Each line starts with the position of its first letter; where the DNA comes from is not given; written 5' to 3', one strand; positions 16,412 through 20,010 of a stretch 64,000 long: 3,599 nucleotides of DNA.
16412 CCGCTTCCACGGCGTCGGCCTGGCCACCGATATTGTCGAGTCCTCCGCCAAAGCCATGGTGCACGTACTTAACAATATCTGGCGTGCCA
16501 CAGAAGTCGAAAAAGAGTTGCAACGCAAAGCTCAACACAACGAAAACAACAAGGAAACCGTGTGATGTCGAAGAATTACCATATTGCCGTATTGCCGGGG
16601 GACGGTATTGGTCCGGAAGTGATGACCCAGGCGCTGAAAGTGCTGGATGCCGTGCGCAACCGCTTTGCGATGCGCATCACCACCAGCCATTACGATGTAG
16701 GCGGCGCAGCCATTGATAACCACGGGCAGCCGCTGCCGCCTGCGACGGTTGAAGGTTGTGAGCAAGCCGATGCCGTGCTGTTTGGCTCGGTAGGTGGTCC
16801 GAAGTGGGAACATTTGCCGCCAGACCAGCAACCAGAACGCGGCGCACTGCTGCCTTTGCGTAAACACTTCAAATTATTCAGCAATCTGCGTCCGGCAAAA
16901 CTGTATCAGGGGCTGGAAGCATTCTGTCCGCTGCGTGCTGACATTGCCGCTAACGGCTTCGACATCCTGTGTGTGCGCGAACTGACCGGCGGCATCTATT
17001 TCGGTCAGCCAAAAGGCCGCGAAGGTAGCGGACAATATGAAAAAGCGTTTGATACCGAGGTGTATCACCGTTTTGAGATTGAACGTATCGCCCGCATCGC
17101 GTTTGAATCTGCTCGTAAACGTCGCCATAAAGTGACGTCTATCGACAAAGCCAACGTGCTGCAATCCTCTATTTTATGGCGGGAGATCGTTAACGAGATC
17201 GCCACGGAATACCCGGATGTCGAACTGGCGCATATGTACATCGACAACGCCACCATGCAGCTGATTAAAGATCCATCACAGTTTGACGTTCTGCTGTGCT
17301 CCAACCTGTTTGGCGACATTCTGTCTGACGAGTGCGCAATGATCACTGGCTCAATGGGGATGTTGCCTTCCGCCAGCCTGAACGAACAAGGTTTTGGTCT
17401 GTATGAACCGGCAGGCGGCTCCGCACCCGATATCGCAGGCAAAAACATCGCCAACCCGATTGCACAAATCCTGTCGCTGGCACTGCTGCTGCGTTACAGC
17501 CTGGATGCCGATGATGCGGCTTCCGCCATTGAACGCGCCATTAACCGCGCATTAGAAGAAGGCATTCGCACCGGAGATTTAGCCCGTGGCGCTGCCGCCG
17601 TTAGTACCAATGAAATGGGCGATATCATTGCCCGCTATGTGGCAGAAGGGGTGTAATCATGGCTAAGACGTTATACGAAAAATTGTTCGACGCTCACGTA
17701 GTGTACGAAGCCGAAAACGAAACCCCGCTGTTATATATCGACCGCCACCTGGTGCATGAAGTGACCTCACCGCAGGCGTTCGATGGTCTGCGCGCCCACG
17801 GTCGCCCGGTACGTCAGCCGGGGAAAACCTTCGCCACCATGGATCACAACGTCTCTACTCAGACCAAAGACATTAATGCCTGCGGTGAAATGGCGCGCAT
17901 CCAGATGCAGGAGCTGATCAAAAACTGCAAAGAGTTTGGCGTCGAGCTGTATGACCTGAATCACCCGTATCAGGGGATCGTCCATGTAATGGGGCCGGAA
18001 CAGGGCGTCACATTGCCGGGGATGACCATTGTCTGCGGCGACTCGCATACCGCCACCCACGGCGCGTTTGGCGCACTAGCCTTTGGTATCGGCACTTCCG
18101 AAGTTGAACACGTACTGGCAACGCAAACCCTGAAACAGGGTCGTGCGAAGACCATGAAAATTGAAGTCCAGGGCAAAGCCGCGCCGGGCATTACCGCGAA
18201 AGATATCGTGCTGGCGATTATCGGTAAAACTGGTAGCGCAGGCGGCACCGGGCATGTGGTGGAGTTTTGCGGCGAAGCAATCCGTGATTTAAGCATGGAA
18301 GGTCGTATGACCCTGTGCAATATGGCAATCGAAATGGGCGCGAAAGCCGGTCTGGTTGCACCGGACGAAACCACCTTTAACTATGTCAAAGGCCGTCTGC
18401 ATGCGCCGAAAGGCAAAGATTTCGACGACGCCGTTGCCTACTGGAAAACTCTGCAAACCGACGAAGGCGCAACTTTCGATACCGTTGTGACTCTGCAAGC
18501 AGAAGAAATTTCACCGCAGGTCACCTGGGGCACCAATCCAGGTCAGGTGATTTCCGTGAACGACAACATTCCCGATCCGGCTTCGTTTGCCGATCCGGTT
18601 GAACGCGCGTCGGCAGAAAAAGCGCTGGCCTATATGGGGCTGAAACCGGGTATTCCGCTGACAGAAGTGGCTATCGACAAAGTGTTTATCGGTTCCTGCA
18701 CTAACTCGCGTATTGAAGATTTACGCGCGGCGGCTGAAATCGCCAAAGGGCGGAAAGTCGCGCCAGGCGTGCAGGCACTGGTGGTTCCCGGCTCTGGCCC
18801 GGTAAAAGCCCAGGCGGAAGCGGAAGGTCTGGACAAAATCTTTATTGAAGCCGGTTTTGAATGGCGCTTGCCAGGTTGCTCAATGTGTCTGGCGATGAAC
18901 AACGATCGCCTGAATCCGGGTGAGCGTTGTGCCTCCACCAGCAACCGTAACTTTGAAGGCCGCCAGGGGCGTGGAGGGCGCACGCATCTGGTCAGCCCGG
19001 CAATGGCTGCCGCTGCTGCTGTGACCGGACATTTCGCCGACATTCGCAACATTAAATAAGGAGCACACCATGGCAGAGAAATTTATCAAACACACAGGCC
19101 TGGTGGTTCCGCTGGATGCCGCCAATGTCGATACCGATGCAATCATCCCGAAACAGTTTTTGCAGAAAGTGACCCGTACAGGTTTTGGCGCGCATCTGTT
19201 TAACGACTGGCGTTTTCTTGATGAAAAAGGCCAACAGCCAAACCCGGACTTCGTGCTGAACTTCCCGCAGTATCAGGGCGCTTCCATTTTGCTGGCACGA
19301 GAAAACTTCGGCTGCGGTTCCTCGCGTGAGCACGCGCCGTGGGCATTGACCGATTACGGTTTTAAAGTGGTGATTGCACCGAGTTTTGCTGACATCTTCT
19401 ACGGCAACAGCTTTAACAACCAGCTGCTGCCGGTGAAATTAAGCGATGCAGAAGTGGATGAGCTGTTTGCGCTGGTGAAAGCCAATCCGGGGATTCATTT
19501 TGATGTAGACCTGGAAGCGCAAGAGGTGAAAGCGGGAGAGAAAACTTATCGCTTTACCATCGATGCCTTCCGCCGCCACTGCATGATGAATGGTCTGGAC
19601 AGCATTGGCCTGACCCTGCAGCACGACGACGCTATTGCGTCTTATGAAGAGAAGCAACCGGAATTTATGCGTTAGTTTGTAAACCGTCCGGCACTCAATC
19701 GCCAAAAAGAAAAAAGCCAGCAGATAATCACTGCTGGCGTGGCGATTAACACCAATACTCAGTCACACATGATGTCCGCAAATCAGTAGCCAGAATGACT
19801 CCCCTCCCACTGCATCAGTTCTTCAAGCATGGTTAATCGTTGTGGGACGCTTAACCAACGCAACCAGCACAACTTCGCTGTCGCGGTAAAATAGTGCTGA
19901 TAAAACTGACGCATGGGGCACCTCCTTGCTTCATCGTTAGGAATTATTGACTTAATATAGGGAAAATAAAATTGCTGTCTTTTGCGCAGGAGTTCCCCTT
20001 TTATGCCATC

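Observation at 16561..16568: leuA-leuB junction offers two overlapping start codons (GTG 16562, ATG 16565)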

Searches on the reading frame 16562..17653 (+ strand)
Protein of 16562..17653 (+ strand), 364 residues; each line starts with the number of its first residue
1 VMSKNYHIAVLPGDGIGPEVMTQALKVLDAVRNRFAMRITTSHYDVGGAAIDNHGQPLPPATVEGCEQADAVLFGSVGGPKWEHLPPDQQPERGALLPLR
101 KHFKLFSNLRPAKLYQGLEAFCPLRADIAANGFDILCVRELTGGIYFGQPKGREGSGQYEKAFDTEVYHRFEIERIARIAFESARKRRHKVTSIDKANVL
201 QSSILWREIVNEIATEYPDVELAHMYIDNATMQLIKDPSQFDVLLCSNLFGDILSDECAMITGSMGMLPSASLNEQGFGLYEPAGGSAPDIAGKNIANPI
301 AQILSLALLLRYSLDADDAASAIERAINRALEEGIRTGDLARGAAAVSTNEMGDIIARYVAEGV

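Call 8: search_solved_structures(query=window:16562-17653:+, max_evalue=1e-100, show_alignments=2)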
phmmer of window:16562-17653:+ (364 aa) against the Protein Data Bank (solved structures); distinct sequences matched with E-value up to 1e-100: 30.
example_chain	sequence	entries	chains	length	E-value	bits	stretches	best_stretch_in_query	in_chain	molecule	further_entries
1cm7_A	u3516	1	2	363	4.5e-244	812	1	2-364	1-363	PROTEIN (3-ISOPROPYLMALATE DEHYDROGENASE)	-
1cnz_A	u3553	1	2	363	3.1e-232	773.1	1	2-364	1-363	PROTEIN (3-ISOPROPYLMALATE DEHYDROGENASE)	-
6xxy_A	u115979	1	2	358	3.1e-173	579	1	4-358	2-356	3-isopropylmalate dehydrogenase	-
3vmk_A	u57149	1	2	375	6.5e-168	561.5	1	4-364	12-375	3-isopropylmalate dehydrogenase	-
3vkz_A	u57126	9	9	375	4.6e-166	555.4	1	4-364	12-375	3-isopropylmalate dehydrogenase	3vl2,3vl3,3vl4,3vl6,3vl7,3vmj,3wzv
3wzx_A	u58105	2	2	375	4.7e-166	555.4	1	4-364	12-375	3-isopropylmalate dehydrogenase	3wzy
3vml_A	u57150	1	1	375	3.2e-165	552.7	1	4-364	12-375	3-isopropylmalate dehydrogenase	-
3udo_A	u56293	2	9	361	1.7e-134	451.7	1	4-360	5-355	3-isopropylmalate dehydrogenase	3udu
1vlc_A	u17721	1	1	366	3.6e-128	430.8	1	6-360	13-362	3-isopropylmalate dehydrogenase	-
3u1h_A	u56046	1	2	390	3e-125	421.2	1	7-360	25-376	3-isopropylmalate dehydrogenase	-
5j32_A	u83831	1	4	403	1.4e-114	386.2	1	3-360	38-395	3-isopropylmalate dehydrogenase 2, chloroplastic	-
3r8w_A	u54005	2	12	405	1.5e-114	386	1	4-360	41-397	3-isopropylmalate dehydrogenase 2, chloroplastic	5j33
5j34_A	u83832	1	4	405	1e-113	383.3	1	4-360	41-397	3-isopropylmalate dehydrogenase 2, chloroplastic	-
1v53_A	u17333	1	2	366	6e-113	380.8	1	7-356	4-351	3-isopropylmalate dehydrogenase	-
2ayq_A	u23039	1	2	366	6e-113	380.7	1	7-356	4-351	3-ISOPROPYLMALATE DEHYDROGENASE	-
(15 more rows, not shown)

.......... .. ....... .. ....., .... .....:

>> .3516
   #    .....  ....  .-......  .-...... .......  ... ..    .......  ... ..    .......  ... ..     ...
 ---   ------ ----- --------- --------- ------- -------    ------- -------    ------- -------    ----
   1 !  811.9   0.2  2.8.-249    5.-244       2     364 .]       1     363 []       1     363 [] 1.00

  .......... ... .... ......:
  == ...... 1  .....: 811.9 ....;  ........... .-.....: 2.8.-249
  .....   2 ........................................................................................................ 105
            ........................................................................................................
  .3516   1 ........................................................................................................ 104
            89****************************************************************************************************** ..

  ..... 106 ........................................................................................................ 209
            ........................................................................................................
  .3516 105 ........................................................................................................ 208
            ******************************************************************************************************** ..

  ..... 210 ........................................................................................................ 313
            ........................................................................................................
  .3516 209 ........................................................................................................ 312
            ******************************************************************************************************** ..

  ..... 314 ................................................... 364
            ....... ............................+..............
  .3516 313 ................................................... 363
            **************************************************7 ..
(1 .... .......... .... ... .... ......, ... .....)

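Call 10: find_related_loci(query=window:16565-17653:+, collection=genome_contigs, flank=2500)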
Query window:16565-17653:+ (363 aa) in genome_contigs; peptide patterns used: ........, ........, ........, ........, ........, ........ (x = any residue, [..] = any of these).
600 stretches matched a pattern (row limit reached: there are more); 577 encode a relative of the query (tblastn E <= 1e-3); the best 80 are kept; 80 distinct loci.
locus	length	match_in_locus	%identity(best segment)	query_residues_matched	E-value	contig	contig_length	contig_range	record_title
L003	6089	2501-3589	100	1-363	0e+0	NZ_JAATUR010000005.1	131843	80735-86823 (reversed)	Escherichia coli strain SCPM-O-B-8794 5length=131843, whole genome shotgun sequence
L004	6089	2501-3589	99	1-363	0e+0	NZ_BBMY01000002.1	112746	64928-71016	Escherichia albertii NBRC 107761 = DSM 17582 strain NBRC 107761, whole genome shotgun sequence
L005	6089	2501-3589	97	1-363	0e+0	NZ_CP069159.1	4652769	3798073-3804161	Citrobacter sp. R56 chromosome, complete genome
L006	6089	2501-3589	96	1-363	0e+0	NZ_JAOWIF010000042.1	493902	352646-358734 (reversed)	Citrobacter sp. Cu233 235, whole genome shotgun sequence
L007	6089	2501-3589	96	1-363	0e+0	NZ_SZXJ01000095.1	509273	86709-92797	Citrobacter sp. wls619 contig29, whole genome shotgun sequence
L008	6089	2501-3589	96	1-363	0e+0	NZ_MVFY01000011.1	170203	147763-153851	Citrobacter portucalensis strain A60 A60_S7_L001_NODE_11_length_170203_cov_21.6275, whole genome shotgun sequence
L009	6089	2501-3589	95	1-363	0e+0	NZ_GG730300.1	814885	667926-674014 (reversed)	Citrobacter youngae ATCC 29220 Scfld1, whole genome shotgun sequence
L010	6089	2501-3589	96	1-363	0e+0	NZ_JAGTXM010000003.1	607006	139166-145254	Citrobacter amalonaticus strain ku-bf3 scaffold_2, whole genome shotgun sequence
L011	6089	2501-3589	95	1-363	0e+0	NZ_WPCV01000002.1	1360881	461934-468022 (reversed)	Citrobacter sp. On2M On2M_2, whole genome shotgun sequence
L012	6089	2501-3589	95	1-363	0e+0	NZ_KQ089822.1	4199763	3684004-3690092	Citrobacter sp. MGH106 aetzL-supercont1.1, whole genome shotgun sequence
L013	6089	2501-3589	94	1-363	0e+0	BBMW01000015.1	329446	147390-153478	Citrobacter werkmanii NBRC 105721 DNA, contig: CIWKM15, whole genome shotgun sequence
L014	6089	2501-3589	94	1-363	0e+0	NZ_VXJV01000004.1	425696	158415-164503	Salmonella enterica subsp. diarizonae strain CCUG 30040T contig_0000004, whole genome shotgun sequence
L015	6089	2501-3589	94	1-363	0e+0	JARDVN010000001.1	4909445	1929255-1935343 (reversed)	Citrobacter amalonaticus strain AUH_CA_2023_1 contig_2, whole genome shotgun sequence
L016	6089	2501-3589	94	1-363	0e+0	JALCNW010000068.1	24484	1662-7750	MAG: Enterobacter sp. isolate UW_MP_ENTER5_1 Ga0455787_00640, whole genome shotgun sequence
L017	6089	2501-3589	94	1-363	0e+0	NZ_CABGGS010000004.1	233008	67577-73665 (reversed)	Klebsiella spallanzanii isolate SB6411, whole genome shotgun sequence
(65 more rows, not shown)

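Call 36: list_cluster_members(proteins=[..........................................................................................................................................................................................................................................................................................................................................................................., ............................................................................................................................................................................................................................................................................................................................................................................, window:16565-17653:+, window:16562-17653:+])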
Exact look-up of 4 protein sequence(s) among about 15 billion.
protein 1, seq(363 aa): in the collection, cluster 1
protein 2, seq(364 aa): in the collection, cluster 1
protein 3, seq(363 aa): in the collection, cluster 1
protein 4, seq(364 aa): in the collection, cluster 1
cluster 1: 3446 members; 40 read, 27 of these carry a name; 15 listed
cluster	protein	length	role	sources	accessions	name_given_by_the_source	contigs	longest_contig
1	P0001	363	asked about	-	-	3-isopropylmalate dehydrogenase [Escherichia coli] | 3-isopropylmalate dehydrogenase | 3-isopropylmalate dehydrogenase n=9 Tax=Escherichia coli TaxID=562 RepID=A0A0J8Y6I4_ECOLX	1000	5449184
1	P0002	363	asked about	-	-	3-isopropylmalate dehydrogenase [Escherichia coli] | 3-isopropylmalate dehydrogenase | 3-isopropylmalate dehydrogenase n=147 Tax=root TaxID=1 RepID=LEU3_ECOLI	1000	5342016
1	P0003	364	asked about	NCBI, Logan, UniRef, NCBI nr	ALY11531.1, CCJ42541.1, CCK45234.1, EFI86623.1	3-isopropylmalate dehydrogenase [Escherichia coli H617] | 3-isopropylmalate dehydrogenase n=1 Tax=Escherichia coli H386 TaxID=656397 ... | 3-isopropylmalate dehydrogenase [Escherichia coli]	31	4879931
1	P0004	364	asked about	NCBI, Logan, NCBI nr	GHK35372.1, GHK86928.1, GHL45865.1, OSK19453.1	3-isopropylmalate dehydrogenase [Escherichia coli] | 3-isopropylmalate dehydrogenase [Escherichia coli FVEC1465]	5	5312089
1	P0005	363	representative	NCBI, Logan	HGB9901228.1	TPA: 3-isopropylmalate dehydrogenase [Escherichia coli]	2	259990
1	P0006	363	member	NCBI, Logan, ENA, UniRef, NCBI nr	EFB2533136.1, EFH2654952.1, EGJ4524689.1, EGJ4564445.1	3-isopropylmalate dehydrogenase [Escherichia coli] | 3-isopropylmalate dehydrogenase n=1 Tax=Escherichia coli TaxID=562 RepID=UPI000DEECF19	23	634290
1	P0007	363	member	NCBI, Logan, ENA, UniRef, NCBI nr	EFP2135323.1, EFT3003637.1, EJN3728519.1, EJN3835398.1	3-isopropylmalate dehydrogenase [Escherichia coli] | 3-isopropylmalate dehydrogenase n=1 Tax=Escherichia coli TaxID=562 RepID=UPI000BE17470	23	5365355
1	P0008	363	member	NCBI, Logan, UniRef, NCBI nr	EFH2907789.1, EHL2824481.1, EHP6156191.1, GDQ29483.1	TPA: 3-isopropylmalate dehydrogenase [Escherichia coli] | 3-isopropylmalate dehydrogenase n=1 Tax=Escherichia coli TaxID=562 RepID=UPI0010CADEC7 | 3-isopropylmalate dehydrogenase [Escherichia coli]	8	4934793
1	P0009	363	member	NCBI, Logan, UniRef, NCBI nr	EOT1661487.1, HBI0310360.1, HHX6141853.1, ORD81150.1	3-isopropylmalate dehydrogenase [Escherichia coli] | 3-isopropylmalate dehydrogenase n=1 Tax=Escherichia coli TaxID=562 RepID=UPI0009F8A533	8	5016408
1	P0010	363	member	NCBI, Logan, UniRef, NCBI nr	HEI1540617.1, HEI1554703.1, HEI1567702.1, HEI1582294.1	TPA: 3-isopropylmalate dehydrogenase [Escherichia coli] | 3-isopropylmalate dehydrogenase n=1 Tax=Escherichia coli TaxID=562 RepID=UPI001C600580 | 3-isopropylmalate dehydrogenase [Escherichia coli]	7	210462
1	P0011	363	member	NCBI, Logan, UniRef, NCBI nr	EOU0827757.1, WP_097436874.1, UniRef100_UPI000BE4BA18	3-isopropylmalate dehydrogenase [Escherichia coli] | 3-isopropylmalate dehydrogenase n=1 Tax=Escherichia coli TaxID=562 RepID=UPI000BE4BA18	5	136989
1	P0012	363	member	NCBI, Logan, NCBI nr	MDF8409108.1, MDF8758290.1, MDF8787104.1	3-isopropylmalate dehydrogenase [Escherichia coli]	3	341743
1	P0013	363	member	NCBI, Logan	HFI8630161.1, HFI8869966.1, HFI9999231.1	TPA: 3-isopropylmalate dehydrogenase [Escherichia coli]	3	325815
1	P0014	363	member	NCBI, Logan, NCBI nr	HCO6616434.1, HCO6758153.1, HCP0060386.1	TPA: 3-isopropylmalate dehydrogenase [Escherichia coli] | 3-isopropylmalate dehydrogenase [Escherichia coli]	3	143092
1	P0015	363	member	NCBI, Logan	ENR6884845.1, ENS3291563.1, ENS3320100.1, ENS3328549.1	3-isopropylmalate dehydrogenase [Escherichia coli]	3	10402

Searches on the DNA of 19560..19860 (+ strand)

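Call 42: search_dna_similar(query=window:19560-19860:+, collection=ecoli_genomes, mode=near, max_rows=6, rows=spread)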
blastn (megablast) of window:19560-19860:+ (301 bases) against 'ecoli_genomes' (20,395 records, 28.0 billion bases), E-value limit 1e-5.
Records with a match: 5399; places in all: 8637; records where one place covers at least 80% of the query: 2145.
Genomes with a match: 5399 of 5426; with a place that covers at least 80% of the query: 2145. Places per genome that has any: lowest 1, median 2, highest 2. On chromosomes: 8631 places; on plasmids: 6.
Best place of each record, by identity: >=99% 211; 95-99% 1937; 90-95% 9; 80-90% 3242.
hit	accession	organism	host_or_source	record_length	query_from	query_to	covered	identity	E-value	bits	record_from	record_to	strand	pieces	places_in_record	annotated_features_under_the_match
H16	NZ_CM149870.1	Escherichia coli strain HCP5S3_I2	Sus scrofa domesticus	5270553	1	301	100%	100.0%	2e-155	556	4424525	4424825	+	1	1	leuD: 3-isopropylmalate dehydratase small subunit | sgrT: glucose uptake inhibitor SgrT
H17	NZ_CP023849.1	Escherichia coli strain 4/0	Homo sapiens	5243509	1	301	100%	96.7%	3e-138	499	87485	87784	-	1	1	leuD: 3-isopropylmalate dehydratase small subunit | sgrT: glucose uptake inhibitor SgrT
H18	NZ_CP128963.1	Escherichia coli strain TUM1887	missing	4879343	147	301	51%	83.5%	2e-30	141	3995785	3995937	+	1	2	sgrT: glucose uptake inhibitor SgrT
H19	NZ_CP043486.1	Escherichia coli strain SL112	missing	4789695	151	301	50%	83.8%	2e-30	141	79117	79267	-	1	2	sgrT: glucose uptake inhibitor SgrT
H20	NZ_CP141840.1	Escherichia coli strain LA3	goose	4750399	151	301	50%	83.8%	2e-30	141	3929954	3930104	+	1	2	sgrT: glucose uptake inhibitor SgrT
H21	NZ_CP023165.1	Escherichia coli O22:H8 strain RM10809-3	cattle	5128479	1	110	37%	87.3%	6e-26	126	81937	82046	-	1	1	leuD: 3-isopropylmalate dehydratase small subunit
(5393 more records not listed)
